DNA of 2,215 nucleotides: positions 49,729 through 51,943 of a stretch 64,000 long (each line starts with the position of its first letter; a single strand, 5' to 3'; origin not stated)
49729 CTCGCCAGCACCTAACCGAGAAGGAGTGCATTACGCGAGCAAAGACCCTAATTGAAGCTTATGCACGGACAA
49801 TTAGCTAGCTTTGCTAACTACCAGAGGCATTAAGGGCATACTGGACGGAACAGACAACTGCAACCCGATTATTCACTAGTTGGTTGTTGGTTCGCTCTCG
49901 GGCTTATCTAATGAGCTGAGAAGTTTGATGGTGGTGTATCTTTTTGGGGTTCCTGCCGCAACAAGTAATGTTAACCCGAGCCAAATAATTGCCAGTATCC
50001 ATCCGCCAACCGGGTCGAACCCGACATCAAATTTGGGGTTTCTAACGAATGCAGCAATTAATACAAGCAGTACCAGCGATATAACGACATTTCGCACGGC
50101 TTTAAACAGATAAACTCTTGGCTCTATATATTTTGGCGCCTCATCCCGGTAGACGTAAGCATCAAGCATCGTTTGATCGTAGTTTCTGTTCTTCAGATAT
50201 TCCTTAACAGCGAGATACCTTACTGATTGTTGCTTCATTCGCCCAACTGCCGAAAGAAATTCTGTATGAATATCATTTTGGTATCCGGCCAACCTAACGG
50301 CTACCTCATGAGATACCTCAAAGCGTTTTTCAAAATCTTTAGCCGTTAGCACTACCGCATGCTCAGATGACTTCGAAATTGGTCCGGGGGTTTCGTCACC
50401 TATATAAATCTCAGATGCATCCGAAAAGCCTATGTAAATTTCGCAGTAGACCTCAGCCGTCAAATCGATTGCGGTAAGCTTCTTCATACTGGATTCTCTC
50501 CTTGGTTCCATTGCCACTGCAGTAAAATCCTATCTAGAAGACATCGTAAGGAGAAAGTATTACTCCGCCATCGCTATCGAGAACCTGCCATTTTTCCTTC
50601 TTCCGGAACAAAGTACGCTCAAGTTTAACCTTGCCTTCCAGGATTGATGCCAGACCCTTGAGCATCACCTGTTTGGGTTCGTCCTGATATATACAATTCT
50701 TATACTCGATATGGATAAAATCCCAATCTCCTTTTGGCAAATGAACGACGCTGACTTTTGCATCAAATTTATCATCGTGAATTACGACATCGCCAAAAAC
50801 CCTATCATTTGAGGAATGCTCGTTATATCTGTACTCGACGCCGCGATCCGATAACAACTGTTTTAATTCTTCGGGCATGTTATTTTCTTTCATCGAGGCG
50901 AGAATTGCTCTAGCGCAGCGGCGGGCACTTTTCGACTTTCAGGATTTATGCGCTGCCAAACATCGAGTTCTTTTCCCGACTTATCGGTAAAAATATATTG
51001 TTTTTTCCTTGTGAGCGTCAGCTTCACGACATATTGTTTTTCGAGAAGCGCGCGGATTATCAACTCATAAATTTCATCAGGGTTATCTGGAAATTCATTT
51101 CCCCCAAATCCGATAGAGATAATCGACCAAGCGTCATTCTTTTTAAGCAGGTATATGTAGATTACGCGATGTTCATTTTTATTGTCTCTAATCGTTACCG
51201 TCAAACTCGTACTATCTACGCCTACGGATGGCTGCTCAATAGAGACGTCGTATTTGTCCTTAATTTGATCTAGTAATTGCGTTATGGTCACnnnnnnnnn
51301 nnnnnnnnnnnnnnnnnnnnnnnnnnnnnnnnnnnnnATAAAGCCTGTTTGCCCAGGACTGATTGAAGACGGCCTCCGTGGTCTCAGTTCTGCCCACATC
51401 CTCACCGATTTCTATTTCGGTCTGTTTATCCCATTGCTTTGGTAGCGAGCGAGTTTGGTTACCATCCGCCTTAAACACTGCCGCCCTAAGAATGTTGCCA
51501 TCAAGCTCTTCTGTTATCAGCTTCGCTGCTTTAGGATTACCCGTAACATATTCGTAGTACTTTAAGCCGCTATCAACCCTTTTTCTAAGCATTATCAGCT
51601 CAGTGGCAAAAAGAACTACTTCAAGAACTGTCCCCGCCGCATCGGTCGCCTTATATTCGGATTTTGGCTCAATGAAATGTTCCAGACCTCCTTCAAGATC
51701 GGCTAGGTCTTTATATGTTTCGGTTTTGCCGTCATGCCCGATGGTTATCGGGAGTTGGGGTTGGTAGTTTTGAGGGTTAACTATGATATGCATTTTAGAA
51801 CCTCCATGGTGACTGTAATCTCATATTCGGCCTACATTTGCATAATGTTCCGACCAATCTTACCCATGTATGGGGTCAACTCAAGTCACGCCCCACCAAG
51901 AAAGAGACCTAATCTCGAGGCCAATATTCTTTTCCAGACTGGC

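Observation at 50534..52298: Array of four small genes, including a paralogous triplet, immediately downstream of the Rhs toxin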

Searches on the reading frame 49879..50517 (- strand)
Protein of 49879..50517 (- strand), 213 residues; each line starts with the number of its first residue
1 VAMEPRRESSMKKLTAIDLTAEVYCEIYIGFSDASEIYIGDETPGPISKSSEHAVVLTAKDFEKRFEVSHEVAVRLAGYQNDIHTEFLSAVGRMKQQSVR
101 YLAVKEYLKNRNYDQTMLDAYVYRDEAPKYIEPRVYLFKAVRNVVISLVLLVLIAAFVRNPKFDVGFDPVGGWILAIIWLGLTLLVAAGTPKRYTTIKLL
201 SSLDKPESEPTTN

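Call 4: search_protein_families(library=pfam, max_evalue=1, proteins=[window:49879-50517:-])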
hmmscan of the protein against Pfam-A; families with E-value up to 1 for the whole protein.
seq(213 aa): 2 families
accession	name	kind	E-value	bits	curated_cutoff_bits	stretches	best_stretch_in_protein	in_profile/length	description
PF25727.1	UL74A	-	0.16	12.1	27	1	78-97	31-50/54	Cytomegalovirus UL74A protein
PF17047.11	SMP_LBD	-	0.17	11.8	27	1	48-122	9-80/180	Synaptotagmin-like mitochondrial-lipid-binding domain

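Call 9: search_protein_families(library=ncbifam, max_evalue=1, proteins=[window:49879-50517:-])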
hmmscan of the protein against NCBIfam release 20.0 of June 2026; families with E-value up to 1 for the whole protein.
seq(213 aa): 0 families

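Call 108: search_protein_families(library=padloc, max_evalue=0.01, proteins=[window:49879-50487:-])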
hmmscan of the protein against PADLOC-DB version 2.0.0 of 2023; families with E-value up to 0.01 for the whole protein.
seq(203 aa): 1 family
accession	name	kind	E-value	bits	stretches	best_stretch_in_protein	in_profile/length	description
PDLC03819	RTasSLATT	-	0.0079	13.9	0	46-147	76-172/176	DRT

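Call 109: search_protein_families(library=phrogs, max_evalue=0.01, proteins=[window:49879-50487:-])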
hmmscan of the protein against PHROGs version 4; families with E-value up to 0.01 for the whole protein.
seq(203 aa): 0 families

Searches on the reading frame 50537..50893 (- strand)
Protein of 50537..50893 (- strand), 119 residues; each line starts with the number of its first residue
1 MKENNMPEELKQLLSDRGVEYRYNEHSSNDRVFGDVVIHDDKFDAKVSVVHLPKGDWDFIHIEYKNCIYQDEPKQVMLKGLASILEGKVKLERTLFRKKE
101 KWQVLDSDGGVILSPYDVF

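Call 4: search_protein_families(library=pfam, max_evalue=1, proteins=[window:50537-50893:-])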
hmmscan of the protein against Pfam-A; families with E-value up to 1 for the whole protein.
seq(119 aa): 2 families
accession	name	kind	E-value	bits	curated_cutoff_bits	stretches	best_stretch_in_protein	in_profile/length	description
PF21653.3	pulA_all-beta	-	0.11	12.5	26.7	1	19-58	15-53/60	Pullulanase, all-beta domain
PF20947.2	Flu_PB2_1st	-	0.11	12.5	27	0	8-16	5-13/36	Influenza RNA polymerase PB2 N-terminal region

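Call 9: search_protein_families(library=ncbifam, max_evalue=1, proteins=[window:50537-50893:-])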
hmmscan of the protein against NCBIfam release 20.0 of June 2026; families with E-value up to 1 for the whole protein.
seq(119 aa): 1 family
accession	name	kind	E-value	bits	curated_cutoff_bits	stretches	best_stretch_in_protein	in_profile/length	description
NF045636.1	isoglutsynth_GatD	equivalog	0.13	11.5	400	1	18-45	130-157/258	lipid II isoglutaminyl synthase subunit GatD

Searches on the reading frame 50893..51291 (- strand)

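Call 4: search_protein_families(library=pfam, max_evalue=1, proteins=[window:50893-51291:-])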
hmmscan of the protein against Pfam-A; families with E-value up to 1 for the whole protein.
seq(133 aa): 1 family
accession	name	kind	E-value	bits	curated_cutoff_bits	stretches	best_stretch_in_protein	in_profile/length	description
PF22952.2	KH_11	-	0.15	12.8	24.6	1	5-41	32-68/85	Eukaryotic type KH-domain (KH-domain type I)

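Call 9: search_protein_families(library=ncbifam, max_evalue=1, proteins=[window:50893-51291:-])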
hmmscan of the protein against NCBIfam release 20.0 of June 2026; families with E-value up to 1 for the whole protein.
seq(133 aa): 1 family
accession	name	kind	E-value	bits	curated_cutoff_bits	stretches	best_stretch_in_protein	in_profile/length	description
NF001244.0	PRK00216.1-5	equivalog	0.058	12.7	216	1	51-101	115-164/236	bifunctional demethylmenaquinone methyltransferase/2-methoxy-6-polyprenyl-1,4-benzoquinol methylase UbiE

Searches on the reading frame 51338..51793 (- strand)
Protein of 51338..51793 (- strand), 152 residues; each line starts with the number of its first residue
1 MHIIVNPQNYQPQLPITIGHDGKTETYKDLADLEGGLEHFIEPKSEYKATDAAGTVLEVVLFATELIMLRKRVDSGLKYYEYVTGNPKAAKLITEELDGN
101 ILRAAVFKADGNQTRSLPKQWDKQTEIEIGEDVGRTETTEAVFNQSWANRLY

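Call 4: search_protein_families(library=pfam, max_evalue=1, proteins=[window:51338-51793:-])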
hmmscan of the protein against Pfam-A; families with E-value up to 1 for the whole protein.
seq(152 aa): 0 families

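Call 9: search_protein_families(library=ncbifam, max_evalue=1, proteins=[window:51338-51793:-])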
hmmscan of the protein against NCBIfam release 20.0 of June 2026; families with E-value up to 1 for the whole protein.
seq(152 aa): 0 families

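Call 55: find_homologous_proteins(query=window:51338-51793:-, max_evalue=0.01)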
Query seq(152 aa) (152 aa): 1 proteins with E <= 0.01 among 17 candidates.
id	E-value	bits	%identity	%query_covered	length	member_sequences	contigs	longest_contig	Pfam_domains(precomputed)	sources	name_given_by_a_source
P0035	1.9e-95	335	100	100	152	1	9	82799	-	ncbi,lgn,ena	-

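Call 108: search_protein_families(library=padloc, max_evalue=0.01, proteins=[P0035])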
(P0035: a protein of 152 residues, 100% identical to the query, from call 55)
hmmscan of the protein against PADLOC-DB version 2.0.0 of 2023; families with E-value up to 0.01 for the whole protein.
P0035 (152 aa): 0 families

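Call 109: search_protein_families(library=phrogs, max_evalue=0.01, proteins=[P0035])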
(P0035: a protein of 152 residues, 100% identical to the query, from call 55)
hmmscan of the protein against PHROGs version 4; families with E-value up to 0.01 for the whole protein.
P0035 (152 aa): 0 families
